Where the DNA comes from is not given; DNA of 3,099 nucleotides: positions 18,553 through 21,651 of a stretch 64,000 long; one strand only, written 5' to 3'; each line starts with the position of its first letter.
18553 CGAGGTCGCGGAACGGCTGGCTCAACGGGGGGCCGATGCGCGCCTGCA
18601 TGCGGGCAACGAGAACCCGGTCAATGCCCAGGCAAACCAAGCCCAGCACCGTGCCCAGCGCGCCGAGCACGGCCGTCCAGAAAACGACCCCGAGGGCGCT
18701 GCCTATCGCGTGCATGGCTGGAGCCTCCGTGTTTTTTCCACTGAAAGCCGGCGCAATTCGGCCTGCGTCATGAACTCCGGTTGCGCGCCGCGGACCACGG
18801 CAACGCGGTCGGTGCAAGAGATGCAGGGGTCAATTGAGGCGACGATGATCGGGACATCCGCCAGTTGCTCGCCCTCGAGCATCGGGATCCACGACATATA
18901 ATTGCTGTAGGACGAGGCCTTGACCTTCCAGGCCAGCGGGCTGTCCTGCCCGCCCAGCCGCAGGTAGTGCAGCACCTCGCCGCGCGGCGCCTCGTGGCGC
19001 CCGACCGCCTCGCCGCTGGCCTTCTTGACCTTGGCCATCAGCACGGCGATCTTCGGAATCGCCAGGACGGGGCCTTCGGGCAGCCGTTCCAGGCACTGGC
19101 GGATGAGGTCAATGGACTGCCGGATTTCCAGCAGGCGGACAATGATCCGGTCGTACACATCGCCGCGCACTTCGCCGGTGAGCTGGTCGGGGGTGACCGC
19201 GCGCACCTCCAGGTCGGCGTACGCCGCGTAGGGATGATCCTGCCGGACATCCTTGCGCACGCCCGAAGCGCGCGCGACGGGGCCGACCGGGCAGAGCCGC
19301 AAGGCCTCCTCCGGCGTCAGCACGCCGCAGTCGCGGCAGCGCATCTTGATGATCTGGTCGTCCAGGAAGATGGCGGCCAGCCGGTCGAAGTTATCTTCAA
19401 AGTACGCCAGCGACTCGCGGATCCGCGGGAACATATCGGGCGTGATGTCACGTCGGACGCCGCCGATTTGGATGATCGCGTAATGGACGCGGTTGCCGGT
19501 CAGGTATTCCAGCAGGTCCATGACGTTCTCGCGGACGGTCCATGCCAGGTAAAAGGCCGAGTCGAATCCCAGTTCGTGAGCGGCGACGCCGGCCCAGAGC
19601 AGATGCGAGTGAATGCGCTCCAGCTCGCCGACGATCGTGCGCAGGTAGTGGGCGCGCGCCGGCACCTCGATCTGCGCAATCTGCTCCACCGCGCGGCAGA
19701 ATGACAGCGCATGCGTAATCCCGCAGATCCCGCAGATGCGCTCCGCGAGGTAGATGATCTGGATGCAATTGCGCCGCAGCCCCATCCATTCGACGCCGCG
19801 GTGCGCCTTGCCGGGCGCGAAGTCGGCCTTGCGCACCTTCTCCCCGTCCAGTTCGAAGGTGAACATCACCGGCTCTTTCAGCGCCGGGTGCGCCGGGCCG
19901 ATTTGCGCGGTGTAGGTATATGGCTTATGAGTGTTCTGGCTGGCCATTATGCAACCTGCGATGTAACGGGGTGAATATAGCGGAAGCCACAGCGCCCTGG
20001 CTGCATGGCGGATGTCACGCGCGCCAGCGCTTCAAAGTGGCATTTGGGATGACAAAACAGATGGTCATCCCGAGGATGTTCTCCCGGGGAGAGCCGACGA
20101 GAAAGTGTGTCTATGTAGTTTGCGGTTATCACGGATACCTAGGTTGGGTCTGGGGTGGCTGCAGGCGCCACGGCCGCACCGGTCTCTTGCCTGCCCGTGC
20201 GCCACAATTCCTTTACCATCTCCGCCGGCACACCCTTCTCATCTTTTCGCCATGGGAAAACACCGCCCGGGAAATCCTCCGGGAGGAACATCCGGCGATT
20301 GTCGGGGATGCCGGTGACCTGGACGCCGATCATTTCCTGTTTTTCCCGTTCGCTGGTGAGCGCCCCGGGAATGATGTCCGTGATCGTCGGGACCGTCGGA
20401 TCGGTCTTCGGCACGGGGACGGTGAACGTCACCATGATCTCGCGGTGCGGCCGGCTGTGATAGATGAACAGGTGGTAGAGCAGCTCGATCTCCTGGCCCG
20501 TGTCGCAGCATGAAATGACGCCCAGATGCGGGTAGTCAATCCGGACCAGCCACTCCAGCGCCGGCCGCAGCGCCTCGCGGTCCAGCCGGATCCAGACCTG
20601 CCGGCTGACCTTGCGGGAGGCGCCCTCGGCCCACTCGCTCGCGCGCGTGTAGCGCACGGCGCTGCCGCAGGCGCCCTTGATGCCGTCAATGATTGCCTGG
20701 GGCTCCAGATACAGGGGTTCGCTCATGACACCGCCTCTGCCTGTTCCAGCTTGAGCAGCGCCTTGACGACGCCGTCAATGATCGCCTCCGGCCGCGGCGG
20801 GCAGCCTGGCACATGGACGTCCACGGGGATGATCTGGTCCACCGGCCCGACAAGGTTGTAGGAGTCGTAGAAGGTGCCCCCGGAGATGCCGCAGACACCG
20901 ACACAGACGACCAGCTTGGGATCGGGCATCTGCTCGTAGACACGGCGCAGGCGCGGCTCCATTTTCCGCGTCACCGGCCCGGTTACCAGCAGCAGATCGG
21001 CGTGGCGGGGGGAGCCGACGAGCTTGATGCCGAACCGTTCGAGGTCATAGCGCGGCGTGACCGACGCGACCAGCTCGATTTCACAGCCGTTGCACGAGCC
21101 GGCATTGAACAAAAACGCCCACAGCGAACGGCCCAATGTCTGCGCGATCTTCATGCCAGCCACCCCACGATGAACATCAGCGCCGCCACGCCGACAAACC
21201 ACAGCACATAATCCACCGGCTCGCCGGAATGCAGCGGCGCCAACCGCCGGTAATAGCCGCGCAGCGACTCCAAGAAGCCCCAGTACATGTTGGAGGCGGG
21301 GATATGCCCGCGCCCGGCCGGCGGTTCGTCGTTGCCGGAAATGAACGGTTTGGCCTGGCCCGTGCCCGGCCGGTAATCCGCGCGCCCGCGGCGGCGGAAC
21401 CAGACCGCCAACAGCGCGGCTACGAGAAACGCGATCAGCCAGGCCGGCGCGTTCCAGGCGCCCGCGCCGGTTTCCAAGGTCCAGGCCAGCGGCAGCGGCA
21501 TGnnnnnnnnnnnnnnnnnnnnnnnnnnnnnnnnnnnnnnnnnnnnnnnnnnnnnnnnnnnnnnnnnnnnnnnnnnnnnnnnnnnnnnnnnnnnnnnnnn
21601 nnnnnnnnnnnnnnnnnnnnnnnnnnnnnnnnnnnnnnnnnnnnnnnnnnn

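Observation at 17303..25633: Complete 14-subunit Mbh-type membrane-bound [NiFe]-hydrogenase / Mrp antiporter operon, colinear with archaeal mbhA-N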

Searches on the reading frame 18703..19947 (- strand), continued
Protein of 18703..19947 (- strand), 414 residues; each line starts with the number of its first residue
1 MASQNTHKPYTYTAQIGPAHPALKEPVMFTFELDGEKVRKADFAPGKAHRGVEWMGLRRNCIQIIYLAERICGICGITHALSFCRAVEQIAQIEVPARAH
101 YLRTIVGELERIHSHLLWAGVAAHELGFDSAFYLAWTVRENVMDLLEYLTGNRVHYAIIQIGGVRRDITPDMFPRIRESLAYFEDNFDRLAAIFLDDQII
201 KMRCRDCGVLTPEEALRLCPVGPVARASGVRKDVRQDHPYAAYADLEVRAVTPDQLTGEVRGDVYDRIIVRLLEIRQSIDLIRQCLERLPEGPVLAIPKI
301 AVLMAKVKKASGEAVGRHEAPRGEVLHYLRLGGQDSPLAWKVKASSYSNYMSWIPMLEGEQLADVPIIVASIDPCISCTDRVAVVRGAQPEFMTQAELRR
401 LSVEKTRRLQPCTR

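Call 9: find_related_loci(query=window:18703-19947:-, collection=genome_contigs, flank=10000)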
Query window:18703-19947:- (414 aa) in genome_contigs; peptide patterns used: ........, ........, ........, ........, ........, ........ (x = any residue, [..] = any of these).
227 stretches matched a pattern; 79 encode a relative of the query (tblastn E <= 1e-3); 79 distinct loci.
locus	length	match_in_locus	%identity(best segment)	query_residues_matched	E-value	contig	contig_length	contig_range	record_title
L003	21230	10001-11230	80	1-410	0e+0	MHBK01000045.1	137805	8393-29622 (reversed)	MAG: Lentisphaerae bacterium GWF2_57_35 gwf2_scaffold_385, whole genome shotgun sequence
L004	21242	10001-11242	78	1-414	0e+0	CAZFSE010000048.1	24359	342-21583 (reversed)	MAG TPA_asm: uncultured Verrucomicrobiota bacterium isolate binchicken_co269_230 genome assembly, contig: NODE_1801_leng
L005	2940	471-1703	74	1-410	0e+0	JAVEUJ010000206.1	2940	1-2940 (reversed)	MAG: Kiritimatiellia bacterium isolate BF2_42 NODE_29839_length_2940_cov_3.487856_Biofilm2, whole genome shotgun sequenc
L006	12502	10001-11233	73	1-410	0e+0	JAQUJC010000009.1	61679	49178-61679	MAG: Kiritimatiellae bacterium isolate STCSWMC_75 NODE_861_length_61679_cov_6.800201_ST_CSWMC, whole genome shotgun sequ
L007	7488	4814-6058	71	1-414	0e+0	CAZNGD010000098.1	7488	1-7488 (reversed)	MAG TPA_asm: uncultured Verrucomicrobiota bacterium isolate binchicken_co45_351 genome assembly, contig: NODE_19105_leng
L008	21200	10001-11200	72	12-410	0e+0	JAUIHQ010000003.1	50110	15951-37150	MAG: bacterium isolate Co_bin.216 NODE_4815_length_50110_cov_0.979193, whole genome shotgun sequence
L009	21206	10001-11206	68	9-410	0e+0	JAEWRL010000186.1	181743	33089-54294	MAG: Proteobacteria bacterium isolate OH_SBrB_57 k127_153230, whole genome shotgun sequence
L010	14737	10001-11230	66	1-410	0e+0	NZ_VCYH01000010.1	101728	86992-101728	Methanoculleus frigidifontis strain FWC-SCC1 FWC-SCC1-contig10, whole genome shotgun sequence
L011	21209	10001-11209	67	8-410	0e+0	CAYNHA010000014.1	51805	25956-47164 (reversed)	MAG TPA_asm: uncultured Verrucomicrobiota bacterium isolate binchicken_co229_252 genome assembly, contig: k141_1425072,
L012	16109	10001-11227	67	1-409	0e+0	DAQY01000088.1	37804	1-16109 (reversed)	MAG TPA_asm: Methanomicrobiaceae archaeon UBA206 UBA206_contig_4278, whole genome shotgun sequence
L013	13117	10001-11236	66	2-410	0e+0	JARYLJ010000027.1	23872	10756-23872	MAG: Methanomicrobiales archaeon isolate A05DMB-I-03 NODE_1022_length_23872_cov_13.175505, whole genome shotgun sequence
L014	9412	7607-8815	68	8-410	0e+0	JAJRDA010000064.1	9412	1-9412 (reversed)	MAG: Methanomicrobiales archaeon isolate OWC_0078 OWC_0078_scaffold09161, whole genome shotgun sequence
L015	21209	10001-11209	66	8-410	0e+0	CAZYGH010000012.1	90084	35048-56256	MAG TPA_asm: uncultured Verrucomicrobiota bacterium isolate binchicken_co309_146 genome assembly, contig: NODE_108_lengt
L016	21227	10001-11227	66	1-409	0e+0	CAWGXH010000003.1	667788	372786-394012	MAG: uncultured Methanomicrobiaceae archaeon isolate MFD02416.bin.2.52 genome assembly, contig: contig_2386, whole genom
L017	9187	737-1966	65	1-410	0e+0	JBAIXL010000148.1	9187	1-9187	MAG: Methanolinea tarda isolate bin_209 c_000031952032, whole genome shotgun sequence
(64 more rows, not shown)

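Call 42: search_protein_families(library=pfam, proteins=[L006:2523-3818:+, L004:3087-4328:+, L006:972-2483:+], max_evalue=0.01)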
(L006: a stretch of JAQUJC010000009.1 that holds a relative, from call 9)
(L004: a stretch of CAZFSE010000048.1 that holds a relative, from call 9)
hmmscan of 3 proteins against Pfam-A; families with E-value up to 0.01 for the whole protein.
L006:2523-3818:+ (431 aa): 2 families
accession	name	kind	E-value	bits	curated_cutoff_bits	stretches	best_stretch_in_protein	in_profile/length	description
PF00365.25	PFK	-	2.9e-55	188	30.9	1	73-378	1-276/277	Phosphofructokinase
PF00781.29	DAGK_cat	-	0.00027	20.9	23.6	1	143-195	36-87/125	Diacylglycerol kinase catalytic domain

L004:3087-4328:+ (413 aa): 1 family
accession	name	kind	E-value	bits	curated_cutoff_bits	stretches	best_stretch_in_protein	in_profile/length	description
PF00871.23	Acetate_kinase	-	5.3e-152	506.5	22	1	8-396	2-392/392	Acetokinase family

L006:972-2483:+ (503 aa): 1 family
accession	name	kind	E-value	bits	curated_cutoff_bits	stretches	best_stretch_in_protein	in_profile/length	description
PF13598.12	DUF4139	-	0.007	16.5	31.8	0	212-500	3-203/205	Domain of unknown function (DUF4139)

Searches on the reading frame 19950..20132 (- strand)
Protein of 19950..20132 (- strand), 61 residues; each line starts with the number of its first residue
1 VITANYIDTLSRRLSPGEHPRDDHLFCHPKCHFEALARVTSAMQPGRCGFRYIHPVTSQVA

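Call 42: search_protein_families(library=pfam, proteins=[window:19950-20132:-], max_evalue=0.01)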
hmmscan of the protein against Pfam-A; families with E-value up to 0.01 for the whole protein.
window:19950-20132:- (61 aa): 0 families

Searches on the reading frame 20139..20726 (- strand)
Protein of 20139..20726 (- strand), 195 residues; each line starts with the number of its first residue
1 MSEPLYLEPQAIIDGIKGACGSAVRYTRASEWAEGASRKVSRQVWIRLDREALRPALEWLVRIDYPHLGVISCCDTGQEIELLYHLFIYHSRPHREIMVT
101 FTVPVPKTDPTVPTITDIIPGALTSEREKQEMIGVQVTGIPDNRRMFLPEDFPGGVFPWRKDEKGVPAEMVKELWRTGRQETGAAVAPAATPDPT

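Call 4: search_protein_families(library=pfam, proteins=[window:20139-20726:-], max_evalue=0.01)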
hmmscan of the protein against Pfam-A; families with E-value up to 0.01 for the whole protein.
window:20139-20726:- (195 aa): 1 family
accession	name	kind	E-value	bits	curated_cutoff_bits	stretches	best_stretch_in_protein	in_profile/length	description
PF00329.25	Complex1_30kDa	-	2.5e-23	83.4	22.5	1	47-164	2-119/124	Respiratory-chain NADH dehydrogenase, 30 Kd subunit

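Call 6: search_protein_families(library=ncbifam, proteins=[window:20139-20726:-], max_evalue=0.001)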
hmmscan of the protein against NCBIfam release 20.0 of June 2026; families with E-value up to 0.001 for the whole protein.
window:20139-20726:- (195 aa): 15 families
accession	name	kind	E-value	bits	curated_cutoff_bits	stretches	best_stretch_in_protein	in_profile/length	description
NF004734.0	PRK06074.2-1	equivalog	7.6e-17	61.8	169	1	51-163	36-149/164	NADH-quinone oxidoreductase subunit C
TIGR01961.1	NuoC_fam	subfamily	8.7e-16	58.6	122.45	1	61-162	18-117/122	NADH (or F420H2) dehydrogenase, subunit C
NF004737.0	PRK06074.2-4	equivalog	1.3e-12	47.9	144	1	39-164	10-125/150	NADH-quinone oxidoreductase subunit C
NF009141.0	PRK12494.1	equivalog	4.9e-12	46.1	175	1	46-162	46-162/175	NAD(P)H-quinone oxidoreductase subunit J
NF040611.1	F420_dehyd_FpoC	exception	5.8e-12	45.8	220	1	62-174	48-157/158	F420H2 dehydrogenase subunit FpoC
NF004735.0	PRK06074.2-2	equivalog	6.8e-11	42.3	176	1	47-174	32-157/158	NADH-quinone oxidoreductase subunit C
NF004738.0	PRK06074.2-5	equivalog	7.3e-11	42.1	198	1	30-164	17-150/174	NADH-quinone oxidoreductase subunit C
NF009808.0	PRK13292.1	equivalog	8.1e-11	40.5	1156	1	79-171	295-381/791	NADH-quinone oxidoreductase subunit B/C/D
NF005856.0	PRK07785.1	equivalog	2.7e-10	40.5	224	1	73-163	138-222/246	NADH-quinone oxidoreductase subunit C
NF005832.0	PRK07735.1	equivalog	2e-09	37.2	431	1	71-163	337-423/430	NADH-quinone oxidoreductase subunit C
NF008728.0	PRK11742.1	equivalog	1e-08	34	840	1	80-170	95-179/598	NADH-quinone oxidoreductase subunit C/D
NF006304.0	PRK08491.1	equivalog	6.2e-06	26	228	1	52-154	67-167/263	NADH-quinone oxidoreductase subunit C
NF004733.0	PRK06074.1-5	equivalog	1.4e-05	24.9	225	1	78-162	71-148/203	NADH-quinone oxidoreductase subunit C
NF004736.0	PRK06074.2-3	equivalog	1.6e-05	24.6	239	1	63-162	60-156/183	NADH-quinone oxidoreductase subunit C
NF004732.0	PRK06074.1-4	equivalog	0.00026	20.8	376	1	107-162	141-194/250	NADH-quinone oxidoreductase subunit C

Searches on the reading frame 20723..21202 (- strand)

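Call 4: search_protein_families(library=pfam, proteins=[window:20723-21202:-], max_evalue=0.01)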
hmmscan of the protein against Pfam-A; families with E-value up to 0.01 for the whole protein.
window:20723-21202:- (159 aa): 1 family
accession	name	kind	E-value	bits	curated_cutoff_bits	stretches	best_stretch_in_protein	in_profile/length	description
PF01058.29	Oxidored_q6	-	1.1e-34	119.3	27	1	37-147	1-127/128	NADH ubiquinone oxidoreductase, 20 Kd subunit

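Call 6: search_protein_families(library=ncbifam, proteins=[window:20723-21202:-], max_evalue=0.001)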
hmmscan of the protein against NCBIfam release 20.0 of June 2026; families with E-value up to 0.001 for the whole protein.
window:20723-21202:- (159 aa): 14 families
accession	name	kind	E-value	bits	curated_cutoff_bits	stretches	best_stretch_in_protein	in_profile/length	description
NF005012.1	PRK06411.1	subfamily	6.3e-49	165.7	116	1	24-154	33-160/166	NADH-quinone oxidoreductase subunit NuoB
TIGR01957.1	nuoB_fam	subfamily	1e-45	155.2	142.7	1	25-151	17-141/145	NADH-quinone oxidoreductase subunit B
NF011391.0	PRK14816.1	equivalog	1.4e-42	145.6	283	1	5-149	32-174/196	NADH-quinone oxidoreductase subunit B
NF011395.0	PRK14820.1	equivalog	4.7e-42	143.8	263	1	24-154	32-158/180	NADH-quinone oxidoreductase subunit B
NF011394.0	PRK14819.1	equivalog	5.1e-42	144.2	312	1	26-146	32-150/264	NADH-quinone oxidoreductase subunit B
NF009808.0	PRK13292.1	equivalog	4.9e-41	140.4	1156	1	24-156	24-153/791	NADH-quinone oxidoreductase subunit B/C/D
NF011390.0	PRK14815.1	equivalog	3.7e-39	133.9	281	1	25-157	33-162/183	NADH dehydrogenase subunit B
NF011393.0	PRK14818.1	equivalog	1.3e-38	132.3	255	1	24-149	30-152/173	NADH dehydrogenase subunit B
NF011392.0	PRK14817.1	equivalog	1.7e-38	132.1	271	1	25-149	36-157/182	NADH-quinone oxidoreductase subunit B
NF011388.0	PRK14813.1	equivalog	3.4e-38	131.4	294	1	26-153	29-156/189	NADH dehydrogenase subunit B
NF011389.0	PRK14814.1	equivalog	1.3e-37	129.4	285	1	23-153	31-158/186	NADH dehydrogenase subunit B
TIGR03294.1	FrhG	equivalog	6.2e-08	32.7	245.5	1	67-151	50-142/228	coenzyme F420 hydrogenase subunit gamma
NF045875.1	F420_non_VhuG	exception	8.9e-06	25.2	450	1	116-152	131-166/286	F420-non-reducing hydrogenase subunit VhuG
NF045520.1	H2_NiFeSe_small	exception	0.00024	20.6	470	0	126-154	183-211/314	NiFeSe hydrogenase small subunit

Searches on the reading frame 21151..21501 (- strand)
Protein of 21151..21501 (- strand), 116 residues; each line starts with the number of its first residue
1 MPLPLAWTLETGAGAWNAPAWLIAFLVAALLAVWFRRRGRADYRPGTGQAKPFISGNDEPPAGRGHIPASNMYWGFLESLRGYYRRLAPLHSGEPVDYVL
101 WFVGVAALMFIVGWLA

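Call 4: search_protein_families(library=pfam, proteins=[window:21151-21501:-], max_evalue=0.01)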
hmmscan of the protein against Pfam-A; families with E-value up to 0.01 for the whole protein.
window:21151-21501:- (116 aa): 0 families

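Call 6: search_protein_families(library=ncbifam, proteins=[window:21151-21501:-], max_evalue=0.001)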
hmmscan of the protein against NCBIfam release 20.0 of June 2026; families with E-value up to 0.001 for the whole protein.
window:21151-21501:- (116 aa): 1 family
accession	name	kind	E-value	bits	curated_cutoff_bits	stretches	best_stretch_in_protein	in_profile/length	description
NF053600.1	MbhI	equivalog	3e-34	117.4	95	1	11-107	1-97/97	membrane-bound hydrogenase complex subunit MbhI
